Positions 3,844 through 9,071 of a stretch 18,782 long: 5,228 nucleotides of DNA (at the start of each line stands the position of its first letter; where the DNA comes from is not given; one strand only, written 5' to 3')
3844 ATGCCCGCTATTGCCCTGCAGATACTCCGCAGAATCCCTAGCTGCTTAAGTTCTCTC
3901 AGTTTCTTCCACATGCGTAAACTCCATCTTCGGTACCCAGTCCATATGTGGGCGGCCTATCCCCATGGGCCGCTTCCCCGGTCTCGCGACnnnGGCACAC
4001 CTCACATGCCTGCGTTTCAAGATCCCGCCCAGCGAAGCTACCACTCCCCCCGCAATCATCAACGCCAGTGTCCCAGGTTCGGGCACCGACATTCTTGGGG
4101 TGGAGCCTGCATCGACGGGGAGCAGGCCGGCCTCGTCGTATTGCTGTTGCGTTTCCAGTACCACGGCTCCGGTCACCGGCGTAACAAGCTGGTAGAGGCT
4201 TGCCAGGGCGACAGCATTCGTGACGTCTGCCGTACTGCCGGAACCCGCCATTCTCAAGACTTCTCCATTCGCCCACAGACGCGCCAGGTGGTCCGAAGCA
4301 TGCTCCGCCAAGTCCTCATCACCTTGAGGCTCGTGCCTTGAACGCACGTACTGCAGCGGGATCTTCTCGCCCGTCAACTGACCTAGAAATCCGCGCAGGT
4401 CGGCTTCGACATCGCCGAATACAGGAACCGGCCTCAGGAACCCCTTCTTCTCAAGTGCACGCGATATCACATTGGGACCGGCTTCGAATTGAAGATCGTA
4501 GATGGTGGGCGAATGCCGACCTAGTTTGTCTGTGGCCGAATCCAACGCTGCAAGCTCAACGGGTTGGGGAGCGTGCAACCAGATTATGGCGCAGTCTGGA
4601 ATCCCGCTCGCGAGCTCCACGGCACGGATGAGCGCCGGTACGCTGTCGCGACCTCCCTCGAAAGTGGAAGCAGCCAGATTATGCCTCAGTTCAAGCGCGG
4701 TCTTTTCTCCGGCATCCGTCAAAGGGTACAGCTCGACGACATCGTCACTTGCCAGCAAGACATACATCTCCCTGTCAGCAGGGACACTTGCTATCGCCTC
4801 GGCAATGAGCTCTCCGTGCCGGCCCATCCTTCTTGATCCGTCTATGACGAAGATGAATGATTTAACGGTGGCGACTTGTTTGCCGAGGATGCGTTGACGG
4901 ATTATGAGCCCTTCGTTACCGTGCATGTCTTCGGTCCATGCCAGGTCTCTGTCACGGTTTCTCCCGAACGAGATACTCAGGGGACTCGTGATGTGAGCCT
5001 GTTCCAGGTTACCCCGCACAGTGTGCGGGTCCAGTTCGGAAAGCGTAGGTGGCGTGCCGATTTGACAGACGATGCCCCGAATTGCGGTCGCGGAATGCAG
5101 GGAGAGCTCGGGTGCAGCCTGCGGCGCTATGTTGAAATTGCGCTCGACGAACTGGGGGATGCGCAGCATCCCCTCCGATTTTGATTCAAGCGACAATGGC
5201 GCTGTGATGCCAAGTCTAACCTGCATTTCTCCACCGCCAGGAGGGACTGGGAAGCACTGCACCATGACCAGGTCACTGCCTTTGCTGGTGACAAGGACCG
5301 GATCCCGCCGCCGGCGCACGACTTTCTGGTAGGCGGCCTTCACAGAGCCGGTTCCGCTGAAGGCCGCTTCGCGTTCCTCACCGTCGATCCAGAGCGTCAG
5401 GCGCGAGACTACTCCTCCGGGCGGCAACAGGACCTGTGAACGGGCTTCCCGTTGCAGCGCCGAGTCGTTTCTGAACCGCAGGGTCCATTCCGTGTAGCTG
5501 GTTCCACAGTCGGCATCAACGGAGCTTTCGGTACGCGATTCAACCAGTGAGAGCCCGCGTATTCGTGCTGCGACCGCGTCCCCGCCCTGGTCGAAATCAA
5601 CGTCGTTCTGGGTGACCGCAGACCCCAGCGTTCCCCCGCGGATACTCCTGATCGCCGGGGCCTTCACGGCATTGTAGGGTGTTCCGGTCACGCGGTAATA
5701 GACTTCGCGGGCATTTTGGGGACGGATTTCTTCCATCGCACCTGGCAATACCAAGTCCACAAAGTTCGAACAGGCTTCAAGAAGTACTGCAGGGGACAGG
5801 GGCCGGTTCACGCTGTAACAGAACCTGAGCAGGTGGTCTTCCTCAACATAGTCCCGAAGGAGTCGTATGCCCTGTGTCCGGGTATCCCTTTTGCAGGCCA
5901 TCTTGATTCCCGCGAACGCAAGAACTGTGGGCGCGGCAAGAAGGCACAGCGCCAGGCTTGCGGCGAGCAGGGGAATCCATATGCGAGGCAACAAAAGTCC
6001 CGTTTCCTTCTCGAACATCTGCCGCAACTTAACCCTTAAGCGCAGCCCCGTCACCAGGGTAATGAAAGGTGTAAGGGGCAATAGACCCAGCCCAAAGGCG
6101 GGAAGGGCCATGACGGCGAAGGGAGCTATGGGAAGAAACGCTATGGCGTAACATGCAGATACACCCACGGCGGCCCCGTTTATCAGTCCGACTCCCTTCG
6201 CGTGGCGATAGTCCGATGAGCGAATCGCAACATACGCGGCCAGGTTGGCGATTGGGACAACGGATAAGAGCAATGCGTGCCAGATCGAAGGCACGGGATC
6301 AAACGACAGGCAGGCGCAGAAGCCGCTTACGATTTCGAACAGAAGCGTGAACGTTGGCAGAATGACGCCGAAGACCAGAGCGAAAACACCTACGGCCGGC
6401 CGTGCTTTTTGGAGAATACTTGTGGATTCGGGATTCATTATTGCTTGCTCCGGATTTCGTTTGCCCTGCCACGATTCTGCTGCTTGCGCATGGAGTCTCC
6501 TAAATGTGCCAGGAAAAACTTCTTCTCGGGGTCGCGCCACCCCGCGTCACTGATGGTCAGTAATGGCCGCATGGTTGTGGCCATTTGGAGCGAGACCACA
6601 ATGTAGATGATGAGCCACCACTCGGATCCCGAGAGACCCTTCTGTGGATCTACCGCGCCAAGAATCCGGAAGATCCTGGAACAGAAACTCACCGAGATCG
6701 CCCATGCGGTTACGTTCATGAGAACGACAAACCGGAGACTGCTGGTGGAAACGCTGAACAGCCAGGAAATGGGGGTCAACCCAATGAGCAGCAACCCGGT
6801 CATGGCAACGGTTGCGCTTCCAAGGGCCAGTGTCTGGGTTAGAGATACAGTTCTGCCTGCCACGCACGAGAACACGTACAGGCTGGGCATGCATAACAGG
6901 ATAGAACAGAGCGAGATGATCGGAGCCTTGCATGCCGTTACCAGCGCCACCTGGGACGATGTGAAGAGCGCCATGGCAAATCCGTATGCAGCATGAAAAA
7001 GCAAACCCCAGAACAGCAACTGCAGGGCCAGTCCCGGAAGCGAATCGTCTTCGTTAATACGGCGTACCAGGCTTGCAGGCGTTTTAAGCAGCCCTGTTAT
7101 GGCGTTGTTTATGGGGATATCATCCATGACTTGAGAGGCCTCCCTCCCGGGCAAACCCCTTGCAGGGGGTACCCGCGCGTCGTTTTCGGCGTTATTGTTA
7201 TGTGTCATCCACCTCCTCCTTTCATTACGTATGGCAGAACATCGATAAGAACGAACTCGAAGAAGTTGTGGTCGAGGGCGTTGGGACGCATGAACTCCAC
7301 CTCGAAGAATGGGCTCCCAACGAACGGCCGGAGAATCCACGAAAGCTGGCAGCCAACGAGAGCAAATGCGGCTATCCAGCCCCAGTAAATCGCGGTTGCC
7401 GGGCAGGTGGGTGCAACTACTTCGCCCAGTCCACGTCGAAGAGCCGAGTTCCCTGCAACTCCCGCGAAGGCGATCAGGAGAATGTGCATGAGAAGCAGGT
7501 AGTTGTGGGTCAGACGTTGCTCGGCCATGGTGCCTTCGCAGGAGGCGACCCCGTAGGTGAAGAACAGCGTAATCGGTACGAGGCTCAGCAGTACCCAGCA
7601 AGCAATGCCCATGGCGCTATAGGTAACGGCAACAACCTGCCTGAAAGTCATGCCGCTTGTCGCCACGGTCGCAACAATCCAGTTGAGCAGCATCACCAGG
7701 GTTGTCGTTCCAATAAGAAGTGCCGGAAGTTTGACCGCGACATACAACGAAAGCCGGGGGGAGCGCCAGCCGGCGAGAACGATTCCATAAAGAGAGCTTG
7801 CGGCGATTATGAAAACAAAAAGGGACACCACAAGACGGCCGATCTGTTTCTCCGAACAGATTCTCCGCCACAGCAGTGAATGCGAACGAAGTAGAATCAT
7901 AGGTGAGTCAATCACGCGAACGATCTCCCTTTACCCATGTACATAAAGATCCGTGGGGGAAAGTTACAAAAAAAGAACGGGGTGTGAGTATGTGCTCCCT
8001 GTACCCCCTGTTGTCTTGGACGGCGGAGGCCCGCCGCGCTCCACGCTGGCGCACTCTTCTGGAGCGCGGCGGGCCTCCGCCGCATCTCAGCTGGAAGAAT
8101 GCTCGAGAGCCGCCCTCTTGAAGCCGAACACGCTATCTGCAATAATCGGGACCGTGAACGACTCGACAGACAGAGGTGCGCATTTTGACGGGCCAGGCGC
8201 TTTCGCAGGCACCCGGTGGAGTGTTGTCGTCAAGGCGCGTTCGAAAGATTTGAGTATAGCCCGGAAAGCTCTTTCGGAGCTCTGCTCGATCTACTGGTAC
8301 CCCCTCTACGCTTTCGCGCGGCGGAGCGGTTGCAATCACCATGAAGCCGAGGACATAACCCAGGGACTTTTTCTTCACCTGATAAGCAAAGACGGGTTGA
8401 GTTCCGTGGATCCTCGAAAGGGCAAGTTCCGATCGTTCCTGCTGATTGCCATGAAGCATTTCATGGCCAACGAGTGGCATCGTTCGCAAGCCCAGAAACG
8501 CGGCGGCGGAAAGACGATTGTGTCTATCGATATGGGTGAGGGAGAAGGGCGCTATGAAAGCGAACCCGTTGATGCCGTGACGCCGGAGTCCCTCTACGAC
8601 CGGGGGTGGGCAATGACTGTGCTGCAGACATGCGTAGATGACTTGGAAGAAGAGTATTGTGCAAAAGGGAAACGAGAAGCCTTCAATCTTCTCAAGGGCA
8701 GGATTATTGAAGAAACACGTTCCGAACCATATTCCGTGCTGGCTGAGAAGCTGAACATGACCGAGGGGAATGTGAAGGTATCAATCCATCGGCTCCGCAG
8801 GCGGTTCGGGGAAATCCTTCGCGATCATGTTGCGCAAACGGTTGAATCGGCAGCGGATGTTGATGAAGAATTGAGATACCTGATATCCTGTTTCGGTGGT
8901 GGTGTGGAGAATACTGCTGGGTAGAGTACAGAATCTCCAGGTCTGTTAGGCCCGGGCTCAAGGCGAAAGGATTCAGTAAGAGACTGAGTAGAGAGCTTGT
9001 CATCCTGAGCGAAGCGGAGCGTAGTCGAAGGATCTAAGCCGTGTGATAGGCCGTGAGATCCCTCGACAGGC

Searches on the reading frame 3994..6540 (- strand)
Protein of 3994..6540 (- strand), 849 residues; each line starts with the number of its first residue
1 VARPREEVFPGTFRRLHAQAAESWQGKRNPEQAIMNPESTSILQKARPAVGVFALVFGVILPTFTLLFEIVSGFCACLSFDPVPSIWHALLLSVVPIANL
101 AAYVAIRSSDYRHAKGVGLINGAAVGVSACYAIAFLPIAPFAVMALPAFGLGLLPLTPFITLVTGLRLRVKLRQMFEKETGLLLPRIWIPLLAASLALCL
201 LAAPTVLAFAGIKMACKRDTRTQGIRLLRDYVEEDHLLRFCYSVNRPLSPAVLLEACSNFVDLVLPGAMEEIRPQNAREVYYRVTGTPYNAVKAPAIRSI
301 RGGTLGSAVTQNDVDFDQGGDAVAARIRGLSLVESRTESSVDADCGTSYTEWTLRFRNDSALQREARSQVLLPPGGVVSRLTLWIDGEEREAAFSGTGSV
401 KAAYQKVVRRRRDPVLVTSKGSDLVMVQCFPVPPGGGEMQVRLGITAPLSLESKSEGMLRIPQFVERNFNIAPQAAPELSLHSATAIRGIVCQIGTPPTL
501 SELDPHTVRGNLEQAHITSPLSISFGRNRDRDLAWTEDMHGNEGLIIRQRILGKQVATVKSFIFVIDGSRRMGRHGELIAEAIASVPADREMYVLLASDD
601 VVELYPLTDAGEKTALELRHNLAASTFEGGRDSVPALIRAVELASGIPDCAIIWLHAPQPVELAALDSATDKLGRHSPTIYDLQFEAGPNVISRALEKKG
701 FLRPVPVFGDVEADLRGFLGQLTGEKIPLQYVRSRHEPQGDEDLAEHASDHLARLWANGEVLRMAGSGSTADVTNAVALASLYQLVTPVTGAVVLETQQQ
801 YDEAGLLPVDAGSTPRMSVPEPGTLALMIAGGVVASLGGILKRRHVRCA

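Call 5: search_protein_families(library=pfam, proteins=[window:3994-6540:-], max_evalue=0.01)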
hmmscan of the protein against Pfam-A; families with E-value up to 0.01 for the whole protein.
window:3994-6540:- (849 aa): 2 families
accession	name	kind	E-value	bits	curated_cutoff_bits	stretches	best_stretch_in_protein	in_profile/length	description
PF08487.16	VIT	-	7.7e-11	42.6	26.5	1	347-443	14-109/111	Vault protein inter-alpha-trypsin domain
PF07589.16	PEP-CTERM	-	0.0041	17.6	20.7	1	818-839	1-21/24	PEP-CTERM motif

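Call 64: search_protein_families(library=ncbifam, proteins=[window:3994-6540:-], max_evalue=0.01)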
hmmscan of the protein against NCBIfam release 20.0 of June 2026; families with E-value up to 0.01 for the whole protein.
window:3994-6540:- (849 aa): 3 families
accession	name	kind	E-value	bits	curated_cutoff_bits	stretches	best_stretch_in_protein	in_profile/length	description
TIGR04477.1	sorted_by_XrtN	equivalog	2.3e-34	118.7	250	3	347-453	339-449/822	XrtN system VIT domain-containing protein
TIGR04286.1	MSEP-CTERM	equivalog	1.3e-08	33.3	150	1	349-432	482-566/920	MSEP-CTERM sorting domain-containing protein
TIGR02595.1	PEP_CTERM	domain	4.2e-05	24.1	16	1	819-845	1-22/24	PEP-CTERM sorting domain-containing protein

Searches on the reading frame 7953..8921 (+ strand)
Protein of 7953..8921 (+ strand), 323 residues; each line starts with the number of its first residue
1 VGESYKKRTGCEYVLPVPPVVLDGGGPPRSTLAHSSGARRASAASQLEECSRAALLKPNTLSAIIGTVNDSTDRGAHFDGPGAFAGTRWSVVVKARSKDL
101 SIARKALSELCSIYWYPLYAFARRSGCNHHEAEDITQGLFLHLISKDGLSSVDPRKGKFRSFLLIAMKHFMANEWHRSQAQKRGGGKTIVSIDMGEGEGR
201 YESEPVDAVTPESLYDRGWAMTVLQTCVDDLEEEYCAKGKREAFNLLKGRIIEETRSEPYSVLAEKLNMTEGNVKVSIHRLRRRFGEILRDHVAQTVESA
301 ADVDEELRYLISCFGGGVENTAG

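Call 5: search_protein_families(library=pfam, proteins=[window:7953-8921:+], max_evalue=0.01)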
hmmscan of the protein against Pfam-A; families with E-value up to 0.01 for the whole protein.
window:7953-8921:+ (323 aa): 3 families
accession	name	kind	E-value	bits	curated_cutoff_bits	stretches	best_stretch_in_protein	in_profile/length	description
PF04542.20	Sigma70_r2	-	3.3e-06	27.2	24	1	118-179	9-69/71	Sigma-70 region 2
PF22451.2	NirdL-like_HTH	-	0.0034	17.4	27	1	257-284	16-43/47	Siroheme decarboxylase NirDL-like HTH domain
PF08281.18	Sigma70_r4_2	-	0.01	15.9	25.7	0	259-284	28-53/54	Sigma-70, region 4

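Call 6: search_protein_families(library=ncbifam, proteins=[window:7953-8921:+], max_evalue=0.01)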
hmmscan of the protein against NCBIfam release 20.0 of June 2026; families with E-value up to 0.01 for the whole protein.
window:7953-8921:+ (323 aa): 13 families
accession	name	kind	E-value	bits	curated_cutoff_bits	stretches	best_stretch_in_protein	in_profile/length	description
TIGR02937.1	sigma70-ECF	superfamily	4e-12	46.1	42.9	1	106-285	2-161/165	sigma-70 family RNA polymerase sigma factor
NF010500.0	PRK13919.1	subfamily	3.2e-06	27.5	226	1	105-180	23-96/186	putative RNA polymerase sigma E protein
NF009172.0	PRK12519.1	subfamily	4.7e-06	26.3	222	1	105-166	29-87/194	RNA polymerase sigma factor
NF058625.1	sigma_PG0214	equivalog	7e-06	25.8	130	1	118-183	17-79/170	GFO_1088 family ECF-type sigma factor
TIGR02985.1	Sig70_bacteroi1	subfamily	2.3e-05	24.7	126.4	1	108-278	4-151/162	RNA polymerase sigma-70 factor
NF009166.1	PRK12513.1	equivalog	0.00016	21.5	206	1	106-234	23-142/193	RNA polymerase sigma factor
NF007229.0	PRK09647.1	equivalog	0.00033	20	265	1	118-300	57-213/220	RNA polymerase sigma factor SigE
TIGR02950.1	SigM_subfam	subfamily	0.00056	19.8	147.95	0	107-288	2-157/159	RNA polymerase sigma factor, SigM family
TIGR02948.1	SigW_bacill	equivalog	0.00081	19.5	243.1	1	103-143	16-56/187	RNA polymerase sigma factor SigW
TIGR02989.1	Sig-70_gvs1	subfamily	0.0013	18.7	124.55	0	115-285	11-154/158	RNA polymerase sigma-70 factor, Rhodopirellula/Verrucomicrobium family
NF007223.0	PRK09641.1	equivalog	0.0024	17.7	209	0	104-154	17-65/187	RNA polymerase sigma factor SigW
NF009165.0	PRK12512.1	equivalog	0.0068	16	198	0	264-291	154-181/184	RNA polymerase sigma factor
NF009173.0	PRK12520.1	equivalog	0.0079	15.9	255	0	193-289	94-179/191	RNA polymerase sigma factor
